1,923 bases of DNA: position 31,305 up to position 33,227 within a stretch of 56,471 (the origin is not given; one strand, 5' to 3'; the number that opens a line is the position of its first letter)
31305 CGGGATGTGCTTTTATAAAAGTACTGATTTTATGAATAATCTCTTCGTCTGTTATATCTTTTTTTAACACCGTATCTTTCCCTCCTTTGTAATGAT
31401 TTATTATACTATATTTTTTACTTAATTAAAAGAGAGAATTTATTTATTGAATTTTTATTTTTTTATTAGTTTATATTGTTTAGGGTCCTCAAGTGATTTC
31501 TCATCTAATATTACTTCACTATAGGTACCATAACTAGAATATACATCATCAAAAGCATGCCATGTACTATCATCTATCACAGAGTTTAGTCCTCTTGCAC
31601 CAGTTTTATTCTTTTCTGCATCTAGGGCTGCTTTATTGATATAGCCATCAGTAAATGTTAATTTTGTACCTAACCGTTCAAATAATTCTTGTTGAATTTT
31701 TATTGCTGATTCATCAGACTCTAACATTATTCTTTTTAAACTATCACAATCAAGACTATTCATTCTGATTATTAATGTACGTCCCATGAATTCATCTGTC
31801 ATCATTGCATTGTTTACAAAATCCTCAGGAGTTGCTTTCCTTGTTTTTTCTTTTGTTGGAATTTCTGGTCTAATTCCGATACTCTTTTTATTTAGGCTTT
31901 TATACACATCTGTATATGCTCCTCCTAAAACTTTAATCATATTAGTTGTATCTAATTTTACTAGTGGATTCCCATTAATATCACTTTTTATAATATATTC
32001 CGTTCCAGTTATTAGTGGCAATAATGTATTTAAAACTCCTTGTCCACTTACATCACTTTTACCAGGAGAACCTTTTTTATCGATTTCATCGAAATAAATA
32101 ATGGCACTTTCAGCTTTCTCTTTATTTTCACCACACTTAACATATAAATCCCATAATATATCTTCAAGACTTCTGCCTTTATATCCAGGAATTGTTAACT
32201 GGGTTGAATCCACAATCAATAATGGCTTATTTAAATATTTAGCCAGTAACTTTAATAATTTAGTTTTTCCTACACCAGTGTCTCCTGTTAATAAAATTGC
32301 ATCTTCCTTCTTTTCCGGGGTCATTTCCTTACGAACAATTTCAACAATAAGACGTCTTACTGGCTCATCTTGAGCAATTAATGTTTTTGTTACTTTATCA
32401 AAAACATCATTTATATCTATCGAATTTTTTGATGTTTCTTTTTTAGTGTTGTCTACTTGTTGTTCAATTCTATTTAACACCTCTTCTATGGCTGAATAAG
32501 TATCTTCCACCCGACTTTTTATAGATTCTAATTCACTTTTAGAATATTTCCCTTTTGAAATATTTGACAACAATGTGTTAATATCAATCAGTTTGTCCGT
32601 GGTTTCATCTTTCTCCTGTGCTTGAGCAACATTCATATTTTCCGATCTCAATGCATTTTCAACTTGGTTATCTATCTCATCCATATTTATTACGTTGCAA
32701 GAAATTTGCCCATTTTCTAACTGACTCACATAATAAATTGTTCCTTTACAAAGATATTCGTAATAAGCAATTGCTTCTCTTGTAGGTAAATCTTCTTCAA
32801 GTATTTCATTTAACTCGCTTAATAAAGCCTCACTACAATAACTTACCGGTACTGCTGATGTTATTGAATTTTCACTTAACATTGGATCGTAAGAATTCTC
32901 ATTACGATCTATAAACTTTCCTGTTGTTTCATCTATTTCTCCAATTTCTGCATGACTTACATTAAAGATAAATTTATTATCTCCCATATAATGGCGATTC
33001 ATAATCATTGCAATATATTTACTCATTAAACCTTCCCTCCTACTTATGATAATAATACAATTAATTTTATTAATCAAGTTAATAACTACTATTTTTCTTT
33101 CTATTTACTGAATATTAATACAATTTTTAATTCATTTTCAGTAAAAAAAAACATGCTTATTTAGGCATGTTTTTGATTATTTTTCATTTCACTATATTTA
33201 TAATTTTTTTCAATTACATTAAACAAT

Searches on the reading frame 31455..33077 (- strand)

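Call 85: search_protein_families(library=pfam, proteins=[window:31455-33077:-], max_evalue=0.01)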
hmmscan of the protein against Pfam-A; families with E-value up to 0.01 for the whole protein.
window:31455-33077:- (540 aa): 12 families
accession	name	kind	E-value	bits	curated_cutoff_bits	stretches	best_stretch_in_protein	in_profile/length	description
PF07724.20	AAA_2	-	6.9e-14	52.7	27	1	259-434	4-163/166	AAA domain (Cdc48 subfamily)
PF00004.35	AAA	-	1.3e-10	42.3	21.2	1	261-361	1-97/131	ATPase family associated with various cellular activities (AAA)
PF13401.12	AAA_22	-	5.5e-06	27.2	27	1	258-321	5-64/130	AAA domain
PF07728.20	AAA_5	-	0.00013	22.4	22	1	261-334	2-77/139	AAA domain (dynein-related subfamily)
PF13173.12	AAA_14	-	0.00055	20.4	27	1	259-334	3-73/129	AAA domain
PF13191.12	AAA_16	-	0.00082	20.3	32.6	1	258-285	24-51/167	AAA ATPase domain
PF02367.23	TsaE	-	0.0016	18.9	26.6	1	255-286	18-49/128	Threonylcarbamoyl adenosine biosynthesis protein TsaE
PF06414.18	Zeta_toxin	-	0.0016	18.4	22.3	1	250-301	8-63/199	Zeta toxin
PF07693.20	KAP_NTPase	-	0.0022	17.8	20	1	256-334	18-61/293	KAP family P-loop domain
PF13238.12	AAA_18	-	0.0039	18.1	29.4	0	261-324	1-48/128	AAA domain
PF10431.15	ClpB_D2-small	-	0.007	16.8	21.9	0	459-502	15-57/81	C-terminal, D2-small domain, of ClpB protein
PF05496.18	RuvB_N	-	0.0098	16.1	27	0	232-289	8-64/159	Holliday junction DNA helicase RuvB P-loop domain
